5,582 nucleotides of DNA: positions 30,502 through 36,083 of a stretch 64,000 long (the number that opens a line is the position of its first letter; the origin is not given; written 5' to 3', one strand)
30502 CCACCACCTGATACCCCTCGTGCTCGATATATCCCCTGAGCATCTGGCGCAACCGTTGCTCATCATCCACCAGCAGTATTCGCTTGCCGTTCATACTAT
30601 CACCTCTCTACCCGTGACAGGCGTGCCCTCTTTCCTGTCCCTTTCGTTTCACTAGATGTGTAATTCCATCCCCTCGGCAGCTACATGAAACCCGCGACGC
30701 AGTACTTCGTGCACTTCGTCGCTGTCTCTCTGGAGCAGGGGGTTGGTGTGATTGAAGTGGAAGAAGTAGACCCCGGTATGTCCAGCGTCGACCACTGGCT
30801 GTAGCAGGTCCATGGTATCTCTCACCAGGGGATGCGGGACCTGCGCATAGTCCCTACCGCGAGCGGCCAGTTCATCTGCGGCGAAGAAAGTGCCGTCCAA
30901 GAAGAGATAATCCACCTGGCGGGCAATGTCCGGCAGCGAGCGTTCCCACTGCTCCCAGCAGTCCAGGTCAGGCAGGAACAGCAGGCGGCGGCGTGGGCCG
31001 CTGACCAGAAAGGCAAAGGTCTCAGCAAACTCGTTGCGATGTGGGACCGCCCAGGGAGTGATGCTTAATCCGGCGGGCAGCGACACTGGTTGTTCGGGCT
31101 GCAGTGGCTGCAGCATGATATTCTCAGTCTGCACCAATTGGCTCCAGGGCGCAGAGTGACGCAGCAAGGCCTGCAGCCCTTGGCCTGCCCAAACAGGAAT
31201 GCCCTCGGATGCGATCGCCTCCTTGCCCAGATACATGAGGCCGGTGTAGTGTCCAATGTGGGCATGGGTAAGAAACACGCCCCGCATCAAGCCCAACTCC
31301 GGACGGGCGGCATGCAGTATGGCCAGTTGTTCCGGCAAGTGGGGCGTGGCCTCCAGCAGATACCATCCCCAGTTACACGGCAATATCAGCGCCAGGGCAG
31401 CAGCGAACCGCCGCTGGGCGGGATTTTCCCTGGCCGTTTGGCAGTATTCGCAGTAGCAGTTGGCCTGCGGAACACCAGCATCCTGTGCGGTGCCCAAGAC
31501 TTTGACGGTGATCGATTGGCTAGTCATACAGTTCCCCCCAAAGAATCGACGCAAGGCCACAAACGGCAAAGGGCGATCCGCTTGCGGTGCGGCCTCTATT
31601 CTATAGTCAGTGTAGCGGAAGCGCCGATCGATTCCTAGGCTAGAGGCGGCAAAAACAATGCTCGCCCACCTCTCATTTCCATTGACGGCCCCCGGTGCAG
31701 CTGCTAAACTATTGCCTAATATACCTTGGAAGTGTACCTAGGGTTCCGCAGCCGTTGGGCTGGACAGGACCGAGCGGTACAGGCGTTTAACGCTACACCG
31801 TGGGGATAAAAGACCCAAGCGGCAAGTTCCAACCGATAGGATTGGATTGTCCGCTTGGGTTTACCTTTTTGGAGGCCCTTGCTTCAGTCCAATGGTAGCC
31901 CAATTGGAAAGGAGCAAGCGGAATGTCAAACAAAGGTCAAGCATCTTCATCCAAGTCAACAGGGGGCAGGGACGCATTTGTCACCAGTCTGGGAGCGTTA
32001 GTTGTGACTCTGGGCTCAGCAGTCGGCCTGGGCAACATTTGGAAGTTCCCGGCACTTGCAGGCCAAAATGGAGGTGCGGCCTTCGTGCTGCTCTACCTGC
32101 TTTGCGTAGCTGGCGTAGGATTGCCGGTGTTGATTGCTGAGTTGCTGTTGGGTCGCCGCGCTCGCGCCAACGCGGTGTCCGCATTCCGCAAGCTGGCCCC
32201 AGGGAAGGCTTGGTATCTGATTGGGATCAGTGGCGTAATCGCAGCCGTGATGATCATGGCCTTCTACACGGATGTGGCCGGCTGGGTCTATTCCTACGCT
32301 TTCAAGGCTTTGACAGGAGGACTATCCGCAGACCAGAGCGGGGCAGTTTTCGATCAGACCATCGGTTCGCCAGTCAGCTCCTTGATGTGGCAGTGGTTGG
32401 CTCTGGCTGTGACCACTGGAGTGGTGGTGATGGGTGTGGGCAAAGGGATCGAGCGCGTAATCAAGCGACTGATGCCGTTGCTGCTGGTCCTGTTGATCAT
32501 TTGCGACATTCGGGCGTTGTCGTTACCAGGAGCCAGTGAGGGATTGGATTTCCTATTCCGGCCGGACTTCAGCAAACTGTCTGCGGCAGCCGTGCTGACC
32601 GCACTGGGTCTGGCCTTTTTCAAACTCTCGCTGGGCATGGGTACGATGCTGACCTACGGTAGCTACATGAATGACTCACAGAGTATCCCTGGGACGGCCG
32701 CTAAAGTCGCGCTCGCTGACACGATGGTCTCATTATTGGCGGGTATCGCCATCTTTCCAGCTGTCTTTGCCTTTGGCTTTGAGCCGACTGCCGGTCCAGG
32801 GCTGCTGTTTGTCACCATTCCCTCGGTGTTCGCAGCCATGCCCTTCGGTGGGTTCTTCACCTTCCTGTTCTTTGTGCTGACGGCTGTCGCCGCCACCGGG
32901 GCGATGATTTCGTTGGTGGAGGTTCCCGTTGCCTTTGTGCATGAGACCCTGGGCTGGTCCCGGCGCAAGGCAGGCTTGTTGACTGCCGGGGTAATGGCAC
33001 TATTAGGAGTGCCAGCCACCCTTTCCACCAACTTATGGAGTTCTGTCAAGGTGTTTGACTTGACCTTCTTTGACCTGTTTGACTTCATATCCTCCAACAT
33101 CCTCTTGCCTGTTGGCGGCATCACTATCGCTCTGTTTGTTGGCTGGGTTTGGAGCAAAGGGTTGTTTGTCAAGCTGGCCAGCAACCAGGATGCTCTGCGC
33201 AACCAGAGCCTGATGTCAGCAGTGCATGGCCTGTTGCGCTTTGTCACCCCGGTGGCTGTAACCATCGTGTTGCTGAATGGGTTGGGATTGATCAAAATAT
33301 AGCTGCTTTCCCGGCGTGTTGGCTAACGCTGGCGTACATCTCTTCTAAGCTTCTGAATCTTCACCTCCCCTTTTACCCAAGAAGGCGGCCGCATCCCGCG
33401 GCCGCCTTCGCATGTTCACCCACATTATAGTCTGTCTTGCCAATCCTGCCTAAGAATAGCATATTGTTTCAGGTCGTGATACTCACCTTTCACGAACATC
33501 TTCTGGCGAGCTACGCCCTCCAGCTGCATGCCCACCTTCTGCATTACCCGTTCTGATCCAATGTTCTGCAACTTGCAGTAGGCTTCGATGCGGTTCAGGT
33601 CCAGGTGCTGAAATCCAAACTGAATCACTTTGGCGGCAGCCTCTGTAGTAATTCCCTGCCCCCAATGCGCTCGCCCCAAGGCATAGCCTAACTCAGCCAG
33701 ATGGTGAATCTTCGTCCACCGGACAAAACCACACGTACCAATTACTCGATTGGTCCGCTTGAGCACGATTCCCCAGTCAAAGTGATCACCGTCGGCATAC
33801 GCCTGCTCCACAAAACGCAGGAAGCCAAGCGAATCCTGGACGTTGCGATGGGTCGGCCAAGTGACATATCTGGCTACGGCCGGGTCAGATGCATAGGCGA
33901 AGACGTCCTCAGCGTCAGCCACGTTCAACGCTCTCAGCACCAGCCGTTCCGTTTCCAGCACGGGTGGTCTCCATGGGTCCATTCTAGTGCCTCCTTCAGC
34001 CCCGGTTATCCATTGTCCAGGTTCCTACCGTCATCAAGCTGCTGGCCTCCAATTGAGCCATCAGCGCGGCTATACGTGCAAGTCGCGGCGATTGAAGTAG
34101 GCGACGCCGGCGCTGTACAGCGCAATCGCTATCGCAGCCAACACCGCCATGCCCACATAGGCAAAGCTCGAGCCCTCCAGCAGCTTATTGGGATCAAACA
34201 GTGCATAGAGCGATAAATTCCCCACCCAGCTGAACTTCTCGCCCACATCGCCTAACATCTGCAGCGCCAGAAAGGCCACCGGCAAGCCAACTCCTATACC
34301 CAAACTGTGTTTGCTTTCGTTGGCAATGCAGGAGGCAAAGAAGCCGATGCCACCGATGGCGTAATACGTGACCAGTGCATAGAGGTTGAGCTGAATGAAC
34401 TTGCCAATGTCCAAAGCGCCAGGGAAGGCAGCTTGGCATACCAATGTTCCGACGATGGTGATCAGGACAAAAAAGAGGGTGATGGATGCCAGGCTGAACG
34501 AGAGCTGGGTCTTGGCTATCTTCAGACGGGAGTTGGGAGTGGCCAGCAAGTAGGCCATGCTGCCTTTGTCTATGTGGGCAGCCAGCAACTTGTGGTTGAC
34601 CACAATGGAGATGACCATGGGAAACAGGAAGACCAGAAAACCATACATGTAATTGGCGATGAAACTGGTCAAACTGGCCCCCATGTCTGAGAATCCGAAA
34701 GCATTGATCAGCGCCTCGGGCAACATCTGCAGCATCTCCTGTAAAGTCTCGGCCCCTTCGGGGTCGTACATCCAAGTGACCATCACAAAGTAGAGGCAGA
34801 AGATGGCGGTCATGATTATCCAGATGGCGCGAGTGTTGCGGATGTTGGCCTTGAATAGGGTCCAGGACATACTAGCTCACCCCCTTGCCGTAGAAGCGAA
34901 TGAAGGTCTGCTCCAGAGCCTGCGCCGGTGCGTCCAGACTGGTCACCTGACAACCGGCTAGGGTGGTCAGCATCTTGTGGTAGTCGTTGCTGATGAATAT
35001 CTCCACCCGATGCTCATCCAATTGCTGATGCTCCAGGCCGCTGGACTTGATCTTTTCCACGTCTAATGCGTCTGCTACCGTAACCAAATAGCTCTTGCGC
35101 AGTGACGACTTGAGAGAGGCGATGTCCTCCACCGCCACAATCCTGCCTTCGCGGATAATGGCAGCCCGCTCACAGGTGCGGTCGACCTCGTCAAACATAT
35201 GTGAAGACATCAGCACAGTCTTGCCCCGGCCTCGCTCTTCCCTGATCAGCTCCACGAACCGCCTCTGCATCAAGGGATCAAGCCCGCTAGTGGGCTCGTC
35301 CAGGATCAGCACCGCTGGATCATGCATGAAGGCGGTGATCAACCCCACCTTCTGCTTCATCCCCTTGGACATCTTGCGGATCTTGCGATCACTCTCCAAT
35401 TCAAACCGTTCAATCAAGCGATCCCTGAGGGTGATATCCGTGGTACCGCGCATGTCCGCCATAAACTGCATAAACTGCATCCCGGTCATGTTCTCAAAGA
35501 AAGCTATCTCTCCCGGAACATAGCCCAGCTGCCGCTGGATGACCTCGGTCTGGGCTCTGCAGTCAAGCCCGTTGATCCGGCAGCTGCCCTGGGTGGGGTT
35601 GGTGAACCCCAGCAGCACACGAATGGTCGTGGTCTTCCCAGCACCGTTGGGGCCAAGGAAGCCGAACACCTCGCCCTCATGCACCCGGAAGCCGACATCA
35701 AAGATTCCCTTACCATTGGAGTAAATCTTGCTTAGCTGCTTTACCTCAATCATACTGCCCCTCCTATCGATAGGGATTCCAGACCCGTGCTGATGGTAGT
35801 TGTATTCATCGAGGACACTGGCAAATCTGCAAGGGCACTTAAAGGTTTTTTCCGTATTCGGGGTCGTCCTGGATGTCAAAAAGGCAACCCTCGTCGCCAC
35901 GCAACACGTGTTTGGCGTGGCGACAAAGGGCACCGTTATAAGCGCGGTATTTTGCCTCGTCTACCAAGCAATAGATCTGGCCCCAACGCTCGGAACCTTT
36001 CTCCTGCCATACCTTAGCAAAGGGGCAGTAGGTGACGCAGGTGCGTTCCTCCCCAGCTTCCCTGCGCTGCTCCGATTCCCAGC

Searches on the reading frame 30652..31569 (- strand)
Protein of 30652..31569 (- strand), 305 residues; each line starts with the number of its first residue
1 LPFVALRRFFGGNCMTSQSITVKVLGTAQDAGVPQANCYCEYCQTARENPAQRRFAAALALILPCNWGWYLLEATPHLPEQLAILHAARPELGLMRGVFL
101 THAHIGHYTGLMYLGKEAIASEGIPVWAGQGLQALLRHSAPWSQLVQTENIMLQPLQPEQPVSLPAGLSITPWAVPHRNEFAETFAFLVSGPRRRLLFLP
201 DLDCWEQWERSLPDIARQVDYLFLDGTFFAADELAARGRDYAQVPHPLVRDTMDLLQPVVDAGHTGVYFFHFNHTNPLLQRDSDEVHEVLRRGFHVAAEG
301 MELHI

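Call 56: search_protein_families(library=ncbifam, proteins=[window:30652-31569:-])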
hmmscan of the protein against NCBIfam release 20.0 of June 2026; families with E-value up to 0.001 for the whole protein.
window:30652-31569:- (305 aa): 4 families
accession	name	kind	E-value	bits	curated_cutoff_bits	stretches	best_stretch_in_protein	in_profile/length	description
TIGR02108.2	PQQ_syn_pqqB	equivalog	2.9e-40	138.6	245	1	22-304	2-297/298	pyrroloquinoline quinone biosynthesis protein PqqB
TIGR03307.1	PhnP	equivalog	3.4e-10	39.7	272.25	1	21-207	2-168/249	phosphonate metabolism protein PhnP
NF002553.0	PRK02113.1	equivalog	1.5e-08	34.4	386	1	22-177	3-151/252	MBL fold metallo-hydrolase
NF038231.1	MBL_Geo_Pelo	equivalog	3.5e-07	30.1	360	1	22-178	2-152/250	GPMC system MBL fold metallohydrolase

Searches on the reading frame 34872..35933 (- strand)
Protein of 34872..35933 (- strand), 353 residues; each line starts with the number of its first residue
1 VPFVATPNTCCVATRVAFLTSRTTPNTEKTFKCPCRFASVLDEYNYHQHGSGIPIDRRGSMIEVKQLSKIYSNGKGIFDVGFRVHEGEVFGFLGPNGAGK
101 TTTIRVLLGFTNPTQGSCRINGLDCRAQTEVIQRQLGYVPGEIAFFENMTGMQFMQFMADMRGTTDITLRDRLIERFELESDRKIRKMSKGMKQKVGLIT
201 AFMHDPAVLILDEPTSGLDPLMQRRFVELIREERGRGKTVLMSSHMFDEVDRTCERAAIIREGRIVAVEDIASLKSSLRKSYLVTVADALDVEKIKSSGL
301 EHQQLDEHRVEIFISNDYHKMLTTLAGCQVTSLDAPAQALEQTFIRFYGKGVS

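Call 22: search_protein_families(library=pfam, proteins=[window:34872-35933:-])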
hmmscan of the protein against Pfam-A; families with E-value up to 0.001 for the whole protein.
window:34872-35933:- (353 aa): 2 families
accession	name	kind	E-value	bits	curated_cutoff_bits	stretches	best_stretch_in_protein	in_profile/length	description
PF00005.33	ABC_tran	-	6.6e-27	95.2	25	1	79-216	3-137/137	ABC transporter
PF13304.12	AAA_21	-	3.1e-18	67.3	27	1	184-245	234-298/304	AAA domain, putative AbiEii toxin, Type IV TA system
